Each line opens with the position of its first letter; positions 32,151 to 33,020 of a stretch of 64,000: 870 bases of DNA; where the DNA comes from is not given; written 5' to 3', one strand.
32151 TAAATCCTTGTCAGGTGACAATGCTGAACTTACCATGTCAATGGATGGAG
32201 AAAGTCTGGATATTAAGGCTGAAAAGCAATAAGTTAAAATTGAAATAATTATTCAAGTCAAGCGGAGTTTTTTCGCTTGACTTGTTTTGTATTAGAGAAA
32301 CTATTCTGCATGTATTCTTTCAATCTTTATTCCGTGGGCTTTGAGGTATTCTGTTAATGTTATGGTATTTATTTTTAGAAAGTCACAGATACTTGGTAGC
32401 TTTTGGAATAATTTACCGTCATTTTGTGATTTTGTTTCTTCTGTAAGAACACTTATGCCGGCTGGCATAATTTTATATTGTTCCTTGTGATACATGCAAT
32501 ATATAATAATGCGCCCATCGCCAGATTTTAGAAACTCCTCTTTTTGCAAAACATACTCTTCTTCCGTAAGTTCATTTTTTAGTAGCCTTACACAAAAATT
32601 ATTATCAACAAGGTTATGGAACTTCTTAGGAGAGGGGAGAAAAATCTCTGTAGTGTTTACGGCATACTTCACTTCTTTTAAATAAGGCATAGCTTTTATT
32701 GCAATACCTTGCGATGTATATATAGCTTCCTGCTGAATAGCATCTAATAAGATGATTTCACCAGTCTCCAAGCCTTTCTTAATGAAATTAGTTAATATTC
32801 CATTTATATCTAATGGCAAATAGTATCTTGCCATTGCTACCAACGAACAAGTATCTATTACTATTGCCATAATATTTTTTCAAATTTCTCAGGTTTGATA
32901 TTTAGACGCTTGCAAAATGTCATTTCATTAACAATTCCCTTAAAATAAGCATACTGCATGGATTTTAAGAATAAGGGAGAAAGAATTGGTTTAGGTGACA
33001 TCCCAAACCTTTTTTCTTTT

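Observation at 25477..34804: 9.3-kb AT-rich cargo island inserted between tape measure and Dit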

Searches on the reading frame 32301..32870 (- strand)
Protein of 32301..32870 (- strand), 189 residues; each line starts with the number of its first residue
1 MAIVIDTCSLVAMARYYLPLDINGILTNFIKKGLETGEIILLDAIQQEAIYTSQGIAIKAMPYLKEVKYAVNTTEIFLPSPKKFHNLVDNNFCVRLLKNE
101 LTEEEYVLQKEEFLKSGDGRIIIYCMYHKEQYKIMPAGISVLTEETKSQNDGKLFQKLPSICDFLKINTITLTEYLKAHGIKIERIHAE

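Call 6: search_protein_families(library=pfam, max_evalue=0.01, proteins=[window:32301-32870:-])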
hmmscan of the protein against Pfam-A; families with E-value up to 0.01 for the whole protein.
window:32301-32870:- (189 aa): 1 family
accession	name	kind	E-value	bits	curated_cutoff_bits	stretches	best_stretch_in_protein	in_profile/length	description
PF14367.12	DUF4411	-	6.5e-08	33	23.5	1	4-182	2-158/159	Domain of unknown function (DUF4411)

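Call 8: search_protein_families(library=padloc, max_evalue=0.01, proteins=[window:32301-32870:-])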
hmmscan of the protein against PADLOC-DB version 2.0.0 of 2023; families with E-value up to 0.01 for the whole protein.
window:32301-32870:- (189 aa): 0 families

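Call 91: search_solved_structures(query=window:32301-32870:-, max_evalue=1)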
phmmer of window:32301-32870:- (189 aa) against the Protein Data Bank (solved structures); distinct sequences matched with E-value up to 1: 25.
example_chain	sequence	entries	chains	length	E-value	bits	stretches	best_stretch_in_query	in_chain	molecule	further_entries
9o0p_A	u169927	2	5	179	0.0059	19.6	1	85-133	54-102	Ras-related protein M-Ras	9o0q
3kko_A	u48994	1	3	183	0.0081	19.1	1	81-133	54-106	Ras-related protein M-Ras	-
9b4r_A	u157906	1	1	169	0.016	18.1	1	85-133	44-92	Ras-related protein M-Ras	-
9b4t_B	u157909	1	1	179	0.017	18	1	84-133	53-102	Ras-related protein M-Ras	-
3kkp_A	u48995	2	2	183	0.018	18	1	84-133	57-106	Ras-related protein M-Ras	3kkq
9mez_A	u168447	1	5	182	0.019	17.9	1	85-133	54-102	Ras-related protein M-Ras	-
1x1r_A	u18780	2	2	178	0.019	17.9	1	85-133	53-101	Ras-related protein M-Ras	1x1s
3pir_A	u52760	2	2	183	0.02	17.8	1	85-133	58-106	Ras-related protein M-Ras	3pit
9c1a_A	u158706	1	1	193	0.02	17.8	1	85-133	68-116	Ras-related protein M-Ras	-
7sd0_B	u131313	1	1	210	0.023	17.6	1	85-133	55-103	Ras-related protein M-Ras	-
9c1b_A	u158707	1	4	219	0.024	17.6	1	85-133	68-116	Ras-related protein M-Ras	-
7txh_A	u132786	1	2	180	0.035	17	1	85-133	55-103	Ras-related protein M-Ras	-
7tvf_E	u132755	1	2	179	0.087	15.8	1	85-133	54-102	Ras-related protein M-Ras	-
7upi_A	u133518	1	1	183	0.089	15.7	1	85-133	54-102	Ras-related protein M-Ras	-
9vzy_D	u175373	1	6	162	0.31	13.9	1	138-180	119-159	DUF4411 family protein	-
9vzz_A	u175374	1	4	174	0.39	13.6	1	138-180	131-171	DUF4411 family protein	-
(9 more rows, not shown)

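Call 95: search_solved_structures(query=A6, max_evalue=0.1, show_alignments=1)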
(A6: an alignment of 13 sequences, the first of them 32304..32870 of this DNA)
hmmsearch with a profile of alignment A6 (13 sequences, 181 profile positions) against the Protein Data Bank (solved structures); distinct sequences matched with E-value up to 0.1: 16.
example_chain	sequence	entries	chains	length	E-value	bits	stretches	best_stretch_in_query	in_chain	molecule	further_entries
3kko_A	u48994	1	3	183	0.0052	19.7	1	80-128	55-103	Ras-related protein M-Ras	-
9o0p_A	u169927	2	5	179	0.0084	19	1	84-129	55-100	Ras-related protein M-Ras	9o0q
9b4r_A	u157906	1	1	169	0.012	18.6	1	83-128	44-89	Ras-related protein M-Ras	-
1x1r_A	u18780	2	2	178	0.013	18.4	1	84-128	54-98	Ras-related protein M-Ras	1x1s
9mez_A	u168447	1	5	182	0.014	18.4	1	84-128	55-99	Ras-related protein M-Ras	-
3pir_A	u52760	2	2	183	0.014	18.4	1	83-128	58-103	Ras-related protein M-Ras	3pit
3kkp_A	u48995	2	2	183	0.014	18.4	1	83-128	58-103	Ras-related protein M-Ras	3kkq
9b4t_B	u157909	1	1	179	0.014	18.3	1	84-128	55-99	Ras-related protein M-Ras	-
9c1a_A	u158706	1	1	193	0.015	18.2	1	84-128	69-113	Ras-related protein M-Ras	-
7sd0_B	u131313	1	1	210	0.016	18.1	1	84-128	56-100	Ras-related protein M-Ras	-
9c1b_A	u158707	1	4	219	0.018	18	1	84-128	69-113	Ras-related protein M-Ras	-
7txh_A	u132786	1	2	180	0.021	17.7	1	84-128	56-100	Ras-related protein M-Ras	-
9vzy_D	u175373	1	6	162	0.03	17.2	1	133-178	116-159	DUF4411 family protein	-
9vzz_A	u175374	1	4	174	0.035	17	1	133-178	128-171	DUF4411 family protein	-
7tvf_E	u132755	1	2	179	0.051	16.5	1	84-128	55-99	Ras-related protein M-Ras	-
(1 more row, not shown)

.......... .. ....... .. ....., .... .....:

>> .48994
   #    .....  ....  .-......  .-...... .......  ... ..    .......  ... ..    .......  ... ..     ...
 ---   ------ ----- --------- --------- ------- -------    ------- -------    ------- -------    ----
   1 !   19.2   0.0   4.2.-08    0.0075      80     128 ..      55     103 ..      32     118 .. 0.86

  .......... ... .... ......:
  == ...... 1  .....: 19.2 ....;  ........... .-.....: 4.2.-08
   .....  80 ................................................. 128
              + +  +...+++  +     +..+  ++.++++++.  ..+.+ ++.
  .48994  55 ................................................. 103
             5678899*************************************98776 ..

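Call 123: search_protein_families(library=ncbifam, max_evalue=0.01, proteins=[window:32301-32870:-])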
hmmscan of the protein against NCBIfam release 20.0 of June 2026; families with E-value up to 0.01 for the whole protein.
window:32301-32870:- (189 aa): 0 families
